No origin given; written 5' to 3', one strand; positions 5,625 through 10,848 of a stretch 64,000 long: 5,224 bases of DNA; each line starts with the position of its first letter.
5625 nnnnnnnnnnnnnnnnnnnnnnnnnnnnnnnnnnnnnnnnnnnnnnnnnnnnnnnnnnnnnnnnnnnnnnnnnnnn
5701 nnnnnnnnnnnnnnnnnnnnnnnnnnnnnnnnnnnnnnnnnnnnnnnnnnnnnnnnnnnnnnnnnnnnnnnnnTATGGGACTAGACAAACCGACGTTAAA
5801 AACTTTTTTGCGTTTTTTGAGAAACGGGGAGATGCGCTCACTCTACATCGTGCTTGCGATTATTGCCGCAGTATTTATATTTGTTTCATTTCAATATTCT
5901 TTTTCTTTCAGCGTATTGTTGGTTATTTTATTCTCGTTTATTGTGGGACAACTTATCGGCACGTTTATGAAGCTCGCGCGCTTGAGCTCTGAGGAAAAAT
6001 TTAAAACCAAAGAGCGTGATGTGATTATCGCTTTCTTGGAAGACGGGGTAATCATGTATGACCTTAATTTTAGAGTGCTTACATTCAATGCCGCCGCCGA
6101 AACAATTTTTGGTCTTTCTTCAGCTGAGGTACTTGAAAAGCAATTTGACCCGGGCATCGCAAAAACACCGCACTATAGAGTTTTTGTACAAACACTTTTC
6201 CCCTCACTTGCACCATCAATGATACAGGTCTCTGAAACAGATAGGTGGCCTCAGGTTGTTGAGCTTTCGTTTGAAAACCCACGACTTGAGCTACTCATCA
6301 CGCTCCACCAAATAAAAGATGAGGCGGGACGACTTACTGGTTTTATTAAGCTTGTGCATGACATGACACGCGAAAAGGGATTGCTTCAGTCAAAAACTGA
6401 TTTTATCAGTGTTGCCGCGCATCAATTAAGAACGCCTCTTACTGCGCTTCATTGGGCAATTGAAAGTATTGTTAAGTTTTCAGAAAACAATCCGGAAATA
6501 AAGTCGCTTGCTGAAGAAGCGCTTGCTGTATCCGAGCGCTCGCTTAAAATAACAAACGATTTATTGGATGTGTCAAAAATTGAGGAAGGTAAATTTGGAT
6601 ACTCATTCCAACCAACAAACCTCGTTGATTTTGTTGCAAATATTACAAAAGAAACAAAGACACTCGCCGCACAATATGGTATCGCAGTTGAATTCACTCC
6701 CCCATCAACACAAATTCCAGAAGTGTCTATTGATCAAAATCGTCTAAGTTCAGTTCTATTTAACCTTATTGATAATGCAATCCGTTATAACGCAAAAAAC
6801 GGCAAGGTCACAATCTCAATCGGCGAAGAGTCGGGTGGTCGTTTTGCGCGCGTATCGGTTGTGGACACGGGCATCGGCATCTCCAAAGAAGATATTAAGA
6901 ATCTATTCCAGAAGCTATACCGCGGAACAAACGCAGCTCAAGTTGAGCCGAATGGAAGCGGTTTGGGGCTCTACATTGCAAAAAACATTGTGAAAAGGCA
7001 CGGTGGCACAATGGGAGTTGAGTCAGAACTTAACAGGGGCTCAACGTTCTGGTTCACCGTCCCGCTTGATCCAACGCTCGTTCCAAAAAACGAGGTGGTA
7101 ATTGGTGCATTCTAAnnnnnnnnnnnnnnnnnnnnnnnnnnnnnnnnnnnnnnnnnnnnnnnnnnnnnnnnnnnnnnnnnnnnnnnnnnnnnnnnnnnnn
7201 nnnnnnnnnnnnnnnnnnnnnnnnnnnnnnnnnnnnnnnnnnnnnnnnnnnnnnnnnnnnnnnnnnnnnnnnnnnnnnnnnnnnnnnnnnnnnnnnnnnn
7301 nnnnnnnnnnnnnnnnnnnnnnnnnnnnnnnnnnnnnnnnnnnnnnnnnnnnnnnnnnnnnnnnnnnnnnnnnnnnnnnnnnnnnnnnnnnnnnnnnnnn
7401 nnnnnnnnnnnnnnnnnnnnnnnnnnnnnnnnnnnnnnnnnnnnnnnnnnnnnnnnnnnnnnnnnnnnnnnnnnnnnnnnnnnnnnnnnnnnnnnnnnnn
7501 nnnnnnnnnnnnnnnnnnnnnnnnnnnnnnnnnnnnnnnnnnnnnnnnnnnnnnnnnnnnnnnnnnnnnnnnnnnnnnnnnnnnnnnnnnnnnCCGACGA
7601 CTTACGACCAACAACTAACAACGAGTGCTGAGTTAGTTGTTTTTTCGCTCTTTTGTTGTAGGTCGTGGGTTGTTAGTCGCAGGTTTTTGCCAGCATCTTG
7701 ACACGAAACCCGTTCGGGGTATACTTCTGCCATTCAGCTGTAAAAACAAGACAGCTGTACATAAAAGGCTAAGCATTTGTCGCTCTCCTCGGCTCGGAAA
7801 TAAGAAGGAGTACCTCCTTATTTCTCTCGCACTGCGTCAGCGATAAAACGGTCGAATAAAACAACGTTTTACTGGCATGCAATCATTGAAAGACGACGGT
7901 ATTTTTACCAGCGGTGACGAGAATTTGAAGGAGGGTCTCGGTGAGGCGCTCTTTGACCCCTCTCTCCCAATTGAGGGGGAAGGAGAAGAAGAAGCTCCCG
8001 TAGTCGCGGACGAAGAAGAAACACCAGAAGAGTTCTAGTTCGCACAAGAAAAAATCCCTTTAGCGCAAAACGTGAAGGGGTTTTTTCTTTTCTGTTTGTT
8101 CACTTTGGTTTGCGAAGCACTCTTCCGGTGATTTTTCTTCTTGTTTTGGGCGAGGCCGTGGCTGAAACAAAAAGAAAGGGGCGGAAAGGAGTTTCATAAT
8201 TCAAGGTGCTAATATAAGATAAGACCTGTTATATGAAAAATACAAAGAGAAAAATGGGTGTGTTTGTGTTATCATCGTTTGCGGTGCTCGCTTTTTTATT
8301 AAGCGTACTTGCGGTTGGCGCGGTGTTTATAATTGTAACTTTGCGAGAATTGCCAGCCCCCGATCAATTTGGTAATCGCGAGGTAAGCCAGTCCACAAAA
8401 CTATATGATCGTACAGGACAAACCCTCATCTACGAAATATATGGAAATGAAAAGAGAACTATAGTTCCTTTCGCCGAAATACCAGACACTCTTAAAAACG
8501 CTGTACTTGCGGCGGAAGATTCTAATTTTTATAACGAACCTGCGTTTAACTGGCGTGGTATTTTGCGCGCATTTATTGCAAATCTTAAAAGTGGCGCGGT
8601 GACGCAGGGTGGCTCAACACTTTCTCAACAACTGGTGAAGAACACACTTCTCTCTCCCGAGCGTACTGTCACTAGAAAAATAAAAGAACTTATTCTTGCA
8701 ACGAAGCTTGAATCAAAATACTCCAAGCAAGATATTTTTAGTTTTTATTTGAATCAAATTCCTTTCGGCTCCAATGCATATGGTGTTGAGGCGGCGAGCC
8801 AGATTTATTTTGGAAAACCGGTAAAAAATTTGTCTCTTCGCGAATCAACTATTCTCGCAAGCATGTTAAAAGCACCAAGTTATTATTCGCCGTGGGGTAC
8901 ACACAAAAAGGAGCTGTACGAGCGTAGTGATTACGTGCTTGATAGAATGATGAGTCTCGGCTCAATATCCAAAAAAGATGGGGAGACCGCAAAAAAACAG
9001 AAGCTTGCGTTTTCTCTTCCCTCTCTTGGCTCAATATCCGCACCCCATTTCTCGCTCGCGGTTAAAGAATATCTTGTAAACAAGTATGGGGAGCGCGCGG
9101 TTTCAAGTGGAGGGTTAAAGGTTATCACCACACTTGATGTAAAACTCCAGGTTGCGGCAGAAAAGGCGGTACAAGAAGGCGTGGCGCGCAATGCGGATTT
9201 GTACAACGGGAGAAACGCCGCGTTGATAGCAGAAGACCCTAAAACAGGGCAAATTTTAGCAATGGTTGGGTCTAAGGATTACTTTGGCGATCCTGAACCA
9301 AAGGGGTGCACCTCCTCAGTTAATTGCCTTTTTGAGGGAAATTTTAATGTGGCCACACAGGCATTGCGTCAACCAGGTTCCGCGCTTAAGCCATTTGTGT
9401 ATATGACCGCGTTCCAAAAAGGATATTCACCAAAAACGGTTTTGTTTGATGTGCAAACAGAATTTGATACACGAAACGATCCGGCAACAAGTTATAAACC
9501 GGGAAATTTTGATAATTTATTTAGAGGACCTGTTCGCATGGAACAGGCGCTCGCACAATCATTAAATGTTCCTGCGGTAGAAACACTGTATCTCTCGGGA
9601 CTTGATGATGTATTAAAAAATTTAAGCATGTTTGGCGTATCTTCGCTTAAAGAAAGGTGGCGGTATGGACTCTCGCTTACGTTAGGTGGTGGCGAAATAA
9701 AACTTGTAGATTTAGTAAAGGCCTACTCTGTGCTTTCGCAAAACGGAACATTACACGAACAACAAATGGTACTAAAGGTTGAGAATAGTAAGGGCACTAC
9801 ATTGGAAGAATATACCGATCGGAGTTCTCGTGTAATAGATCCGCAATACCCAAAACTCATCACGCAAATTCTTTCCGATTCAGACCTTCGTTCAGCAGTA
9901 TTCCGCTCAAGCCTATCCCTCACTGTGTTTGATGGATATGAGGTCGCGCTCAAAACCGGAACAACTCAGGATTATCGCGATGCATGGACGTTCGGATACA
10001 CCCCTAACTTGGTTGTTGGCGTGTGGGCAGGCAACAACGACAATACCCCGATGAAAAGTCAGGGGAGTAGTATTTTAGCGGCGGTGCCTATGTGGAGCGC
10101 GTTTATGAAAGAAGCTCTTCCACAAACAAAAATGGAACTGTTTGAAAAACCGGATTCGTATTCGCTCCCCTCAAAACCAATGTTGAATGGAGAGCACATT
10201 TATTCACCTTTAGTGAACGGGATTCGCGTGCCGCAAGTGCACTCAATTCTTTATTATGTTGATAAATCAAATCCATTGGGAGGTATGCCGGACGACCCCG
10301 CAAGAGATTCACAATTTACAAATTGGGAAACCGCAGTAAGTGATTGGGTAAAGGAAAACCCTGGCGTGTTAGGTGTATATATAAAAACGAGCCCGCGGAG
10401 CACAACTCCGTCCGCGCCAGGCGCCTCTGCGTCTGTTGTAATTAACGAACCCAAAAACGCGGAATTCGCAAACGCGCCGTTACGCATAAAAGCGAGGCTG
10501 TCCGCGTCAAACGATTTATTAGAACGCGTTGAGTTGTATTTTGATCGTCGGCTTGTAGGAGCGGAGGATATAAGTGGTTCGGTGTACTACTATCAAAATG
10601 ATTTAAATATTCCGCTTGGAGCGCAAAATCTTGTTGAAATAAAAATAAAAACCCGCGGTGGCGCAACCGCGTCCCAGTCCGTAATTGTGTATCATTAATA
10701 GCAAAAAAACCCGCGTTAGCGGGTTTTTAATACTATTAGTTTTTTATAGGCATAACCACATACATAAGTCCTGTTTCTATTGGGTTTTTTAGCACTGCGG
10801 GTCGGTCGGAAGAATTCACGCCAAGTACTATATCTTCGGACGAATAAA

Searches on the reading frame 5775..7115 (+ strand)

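Call 77: search_protein_families(library=pfam, proteins=[window:5775-7115:+], max_evalue=0.00001)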
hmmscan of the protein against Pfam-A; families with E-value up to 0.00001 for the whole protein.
window:5775-7115:+ (446 aa): 4 families
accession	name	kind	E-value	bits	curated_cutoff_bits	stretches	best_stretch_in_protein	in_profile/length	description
PF02518.31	HATPase_c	-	1.8e-29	102.9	26.4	1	320-432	2-110/111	Histidine kinase-, DNA gyrase B-, and HSP90-like ATPase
PF00512.31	HisKA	-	6.1e-12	45.8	26.9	1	207-272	2-66/66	His Kinase A (phospho-acceptor) domain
PF13589.12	HATPase_c_3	-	1.2e-06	29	25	1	325-388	4-63/137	Histidine kinase-, DNA gyrase B-, and HSP90-like ATPase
PF00989.32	PAS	-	5.2e-06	26.9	22.6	0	81-197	3-113/113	PAS fold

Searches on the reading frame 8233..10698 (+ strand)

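Call 53: search_protein_families(library=pfam, proteins=[window:8233-10698:+], max_evalue=0.0001)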
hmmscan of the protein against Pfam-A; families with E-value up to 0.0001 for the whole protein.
window:8233-10698:+ (821 aa): 2 families
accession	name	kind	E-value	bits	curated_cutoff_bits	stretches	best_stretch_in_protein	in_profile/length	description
PF00912.28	Transgly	-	7e-63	211.7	27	1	65-239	4-177/178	Transglycosylase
PF00905.27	Transpeptidase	-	5.8e-22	78.7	22.1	1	331-611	3-286/299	Penicillin binding protein transpeptidase domain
